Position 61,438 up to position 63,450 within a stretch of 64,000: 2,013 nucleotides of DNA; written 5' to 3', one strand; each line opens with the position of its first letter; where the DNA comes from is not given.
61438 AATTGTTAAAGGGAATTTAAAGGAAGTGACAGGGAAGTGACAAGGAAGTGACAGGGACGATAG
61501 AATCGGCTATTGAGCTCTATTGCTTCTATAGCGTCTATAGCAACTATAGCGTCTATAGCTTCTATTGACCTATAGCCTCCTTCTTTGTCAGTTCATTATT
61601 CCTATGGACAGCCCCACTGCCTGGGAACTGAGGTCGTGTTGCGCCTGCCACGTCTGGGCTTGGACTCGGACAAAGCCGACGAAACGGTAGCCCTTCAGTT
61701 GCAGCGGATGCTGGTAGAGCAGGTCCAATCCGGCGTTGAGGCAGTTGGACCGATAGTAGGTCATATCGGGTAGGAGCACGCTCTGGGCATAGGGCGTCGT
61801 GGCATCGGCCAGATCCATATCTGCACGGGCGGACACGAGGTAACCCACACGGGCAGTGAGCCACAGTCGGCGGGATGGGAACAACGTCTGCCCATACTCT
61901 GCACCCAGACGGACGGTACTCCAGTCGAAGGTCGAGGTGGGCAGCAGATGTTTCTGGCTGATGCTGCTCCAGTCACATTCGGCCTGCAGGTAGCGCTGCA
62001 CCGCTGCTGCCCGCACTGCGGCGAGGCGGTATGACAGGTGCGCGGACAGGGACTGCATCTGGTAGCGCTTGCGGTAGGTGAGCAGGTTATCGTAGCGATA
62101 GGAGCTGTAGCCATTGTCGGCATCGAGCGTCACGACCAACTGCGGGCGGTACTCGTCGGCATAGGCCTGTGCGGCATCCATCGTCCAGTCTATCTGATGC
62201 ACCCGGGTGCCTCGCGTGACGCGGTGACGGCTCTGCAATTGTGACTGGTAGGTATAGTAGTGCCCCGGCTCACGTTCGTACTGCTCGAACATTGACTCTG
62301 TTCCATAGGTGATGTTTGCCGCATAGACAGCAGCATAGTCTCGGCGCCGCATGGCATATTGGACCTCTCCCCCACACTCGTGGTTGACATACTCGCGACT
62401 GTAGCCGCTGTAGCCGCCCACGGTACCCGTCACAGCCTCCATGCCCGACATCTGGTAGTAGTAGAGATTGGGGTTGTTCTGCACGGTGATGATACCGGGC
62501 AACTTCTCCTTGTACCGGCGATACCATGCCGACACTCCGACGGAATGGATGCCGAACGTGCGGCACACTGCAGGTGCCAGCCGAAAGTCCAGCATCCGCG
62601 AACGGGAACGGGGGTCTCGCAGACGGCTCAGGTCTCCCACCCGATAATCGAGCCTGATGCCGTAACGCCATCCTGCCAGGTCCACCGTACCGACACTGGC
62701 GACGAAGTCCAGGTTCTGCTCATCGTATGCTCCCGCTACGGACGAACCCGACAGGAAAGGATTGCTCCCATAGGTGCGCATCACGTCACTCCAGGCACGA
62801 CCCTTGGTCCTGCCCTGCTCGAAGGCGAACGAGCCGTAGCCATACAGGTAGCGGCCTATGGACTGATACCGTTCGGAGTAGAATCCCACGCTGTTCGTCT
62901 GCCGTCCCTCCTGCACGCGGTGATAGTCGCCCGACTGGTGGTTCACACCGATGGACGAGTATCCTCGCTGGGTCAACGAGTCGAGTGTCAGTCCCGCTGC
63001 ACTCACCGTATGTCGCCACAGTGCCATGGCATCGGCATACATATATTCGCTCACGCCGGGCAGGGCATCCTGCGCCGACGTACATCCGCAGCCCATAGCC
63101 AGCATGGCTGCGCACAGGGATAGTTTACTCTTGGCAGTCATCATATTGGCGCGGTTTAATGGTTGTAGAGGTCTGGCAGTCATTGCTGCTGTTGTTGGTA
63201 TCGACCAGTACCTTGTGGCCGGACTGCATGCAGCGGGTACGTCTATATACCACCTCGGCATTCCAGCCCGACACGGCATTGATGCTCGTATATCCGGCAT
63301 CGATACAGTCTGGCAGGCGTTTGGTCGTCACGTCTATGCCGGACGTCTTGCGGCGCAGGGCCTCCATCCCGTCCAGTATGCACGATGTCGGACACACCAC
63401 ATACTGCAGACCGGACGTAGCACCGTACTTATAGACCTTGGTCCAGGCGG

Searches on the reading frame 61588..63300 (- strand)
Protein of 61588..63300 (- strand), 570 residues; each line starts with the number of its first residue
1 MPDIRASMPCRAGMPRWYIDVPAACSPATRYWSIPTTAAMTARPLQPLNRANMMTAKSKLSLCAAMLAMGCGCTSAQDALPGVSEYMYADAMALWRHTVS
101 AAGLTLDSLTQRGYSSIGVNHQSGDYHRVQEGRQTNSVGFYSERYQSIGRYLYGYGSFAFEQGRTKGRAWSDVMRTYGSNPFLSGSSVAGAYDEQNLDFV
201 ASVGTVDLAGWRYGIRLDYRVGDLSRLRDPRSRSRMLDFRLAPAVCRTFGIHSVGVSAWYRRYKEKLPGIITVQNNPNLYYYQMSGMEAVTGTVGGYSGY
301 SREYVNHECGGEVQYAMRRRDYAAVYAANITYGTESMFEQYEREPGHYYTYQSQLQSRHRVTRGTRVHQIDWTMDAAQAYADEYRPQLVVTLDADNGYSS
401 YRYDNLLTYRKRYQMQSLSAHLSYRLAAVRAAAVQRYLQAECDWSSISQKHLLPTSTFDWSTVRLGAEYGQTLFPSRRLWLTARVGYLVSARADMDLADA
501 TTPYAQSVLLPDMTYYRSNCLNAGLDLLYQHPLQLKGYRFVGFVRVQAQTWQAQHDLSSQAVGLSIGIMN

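Call 18: search_protein_families(library=pfam, proteins=[window:61588-63300:-])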
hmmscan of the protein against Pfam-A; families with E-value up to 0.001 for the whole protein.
window:61588-63300:- (570 aa): 1 family
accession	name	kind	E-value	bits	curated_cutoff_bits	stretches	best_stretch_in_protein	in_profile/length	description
PF21012.3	DUF6850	-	2.2e-75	255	27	1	101-568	1-462/464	Family of unknown function (DUF6850)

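Call 90: find_encoding_contigs(protein=window:61588-63300:-, flank=10000, max_places=1)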
Protein window:61588-63300:- (570 aa): no gene with exactly this product is on record in the collection.
